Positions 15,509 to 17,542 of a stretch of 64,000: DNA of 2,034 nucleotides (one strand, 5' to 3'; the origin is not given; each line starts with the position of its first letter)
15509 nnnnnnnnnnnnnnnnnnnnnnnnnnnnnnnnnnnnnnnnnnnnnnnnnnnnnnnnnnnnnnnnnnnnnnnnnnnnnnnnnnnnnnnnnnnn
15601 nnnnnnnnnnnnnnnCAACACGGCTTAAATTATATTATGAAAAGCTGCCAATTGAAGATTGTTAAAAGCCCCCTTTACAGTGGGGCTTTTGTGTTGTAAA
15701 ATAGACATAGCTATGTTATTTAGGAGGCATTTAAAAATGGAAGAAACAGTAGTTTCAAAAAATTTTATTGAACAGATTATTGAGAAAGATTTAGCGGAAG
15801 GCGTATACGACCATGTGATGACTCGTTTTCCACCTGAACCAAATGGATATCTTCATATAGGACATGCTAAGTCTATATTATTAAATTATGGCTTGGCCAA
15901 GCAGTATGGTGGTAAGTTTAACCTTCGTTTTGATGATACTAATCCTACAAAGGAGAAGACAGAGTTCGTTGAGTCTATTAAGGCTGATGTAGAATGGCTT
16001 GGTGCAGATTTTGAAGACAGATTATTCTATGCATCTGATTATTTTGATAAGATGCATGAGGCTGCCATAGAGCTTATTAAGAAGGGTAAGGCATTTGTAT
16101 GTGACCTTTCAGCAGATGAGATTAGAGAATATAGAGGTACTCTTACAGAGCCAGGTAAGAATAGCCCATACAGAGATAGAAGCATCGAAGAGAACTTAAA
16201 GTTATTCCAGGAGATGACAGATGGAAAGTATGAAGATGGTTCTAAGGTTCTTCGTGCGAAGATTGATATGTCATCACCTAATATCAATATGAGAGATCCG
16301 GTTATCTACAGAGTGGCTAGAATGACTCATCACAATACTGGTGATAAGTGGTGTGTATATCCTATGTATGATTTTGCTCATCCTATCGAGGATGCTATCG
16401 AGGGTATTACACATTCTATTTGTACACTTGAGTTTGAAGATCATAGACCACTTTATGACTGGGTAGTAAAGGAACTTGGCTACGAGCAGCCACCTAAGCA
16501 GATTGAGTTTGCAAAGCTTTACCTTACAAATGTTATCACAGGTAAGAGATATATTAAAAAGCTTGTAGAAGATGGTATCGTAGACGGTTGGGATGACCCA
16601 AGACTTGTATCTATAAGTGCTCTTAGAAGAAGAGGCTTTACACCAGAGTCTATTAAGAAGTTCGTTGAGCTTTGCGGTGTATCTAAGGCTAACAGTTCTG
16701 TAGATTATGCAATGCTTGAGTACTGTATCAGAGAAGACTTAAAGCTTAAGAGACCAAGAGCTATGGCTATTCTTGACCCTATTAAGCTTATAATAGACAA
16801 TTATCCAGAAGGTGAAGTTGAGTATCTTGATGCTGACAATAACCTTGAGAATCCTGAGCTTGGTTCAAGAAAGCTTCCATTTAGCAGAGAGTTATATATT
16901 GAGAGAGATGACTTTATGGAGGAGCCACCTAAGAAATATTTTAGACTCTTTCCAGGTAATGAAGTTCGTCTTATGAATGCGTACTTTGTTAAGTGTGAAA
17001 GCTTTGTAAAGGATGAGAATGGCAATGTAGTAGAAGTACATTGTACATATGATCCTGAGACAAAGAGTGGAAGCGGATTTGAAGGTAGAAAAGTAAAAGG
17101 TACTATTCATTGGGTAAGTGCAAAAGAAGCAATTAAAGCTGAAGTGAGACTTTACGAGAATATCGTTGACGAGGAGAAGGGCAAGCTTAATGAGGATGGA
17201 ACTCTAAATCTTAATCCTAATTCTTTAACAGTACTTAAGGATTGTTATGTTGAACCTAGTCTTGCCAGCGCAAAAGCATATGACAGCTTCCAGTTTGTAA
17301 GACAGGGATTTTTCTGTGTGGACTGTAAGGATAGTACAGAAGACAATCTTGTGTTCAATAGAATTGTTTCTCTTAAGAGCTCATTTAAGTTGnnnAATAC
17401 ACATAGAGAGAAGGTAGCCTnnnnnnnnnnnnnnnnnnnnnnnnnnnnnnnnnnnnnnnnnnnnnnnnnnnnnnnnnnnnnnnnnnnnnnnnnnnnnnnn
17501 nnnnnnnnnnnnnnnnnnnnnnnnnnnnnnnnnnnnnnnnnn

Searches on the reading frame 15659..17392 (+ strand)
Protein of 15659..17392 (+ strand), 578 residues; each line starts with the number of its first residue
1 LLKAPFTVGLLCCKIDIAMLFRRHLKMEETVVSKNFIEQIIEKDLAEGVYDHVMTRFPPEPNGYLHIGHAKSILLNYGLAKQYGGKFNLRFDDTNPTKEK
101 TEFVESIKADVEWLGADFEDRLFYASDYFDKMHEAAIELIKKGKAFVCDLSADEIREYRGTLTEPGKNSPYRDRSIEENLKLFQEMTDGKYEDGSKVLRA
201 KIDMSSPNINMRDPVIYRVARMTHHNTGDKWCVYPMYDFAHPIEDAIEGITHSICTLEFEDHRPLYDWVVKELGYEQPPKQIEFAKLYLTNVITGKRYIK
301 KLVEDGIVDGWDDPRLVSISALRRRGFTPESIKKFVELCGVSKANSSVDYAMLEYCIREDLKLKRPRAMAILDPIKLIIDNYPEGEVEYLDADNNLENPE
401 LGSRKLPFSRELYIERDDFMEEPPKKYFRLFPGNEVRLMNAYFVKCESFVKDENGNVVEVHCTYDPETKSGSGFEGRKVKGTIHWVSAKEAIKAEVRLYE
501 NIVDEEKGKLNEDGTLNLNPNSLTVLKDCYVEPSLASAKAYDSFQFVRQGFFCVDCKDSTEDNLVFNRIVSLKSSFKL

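Call 76: search_protein_families(library=pfam, proteins=[window:15659-17392:+], max_evalue=0.00001)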
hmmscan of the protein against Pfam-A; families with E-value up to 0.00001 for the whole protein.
window:15659-17392:+ (578 aa): 3 families
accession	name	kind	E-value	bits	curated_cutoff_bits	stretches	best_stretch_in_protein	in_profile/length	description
PF00749.27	tRNA-synt_1c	-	2.9e-108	361.9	23.4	1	53-362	2-313/314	tRNA synthetases class I (E and Q), catalytic domain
PF03950.23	tRNA-synt_1c_C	-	1e-30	106.3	23.9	1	366-465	2-91/91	tRNA synthetases class I (E and Q), anti-codon binding domain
PF20974.2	tRNA-synt_1c_C2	-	1.9e-23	83.3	23.9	1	482-555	1-69/69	tRNA synthetases class I (E and Q), anti-codon binding domain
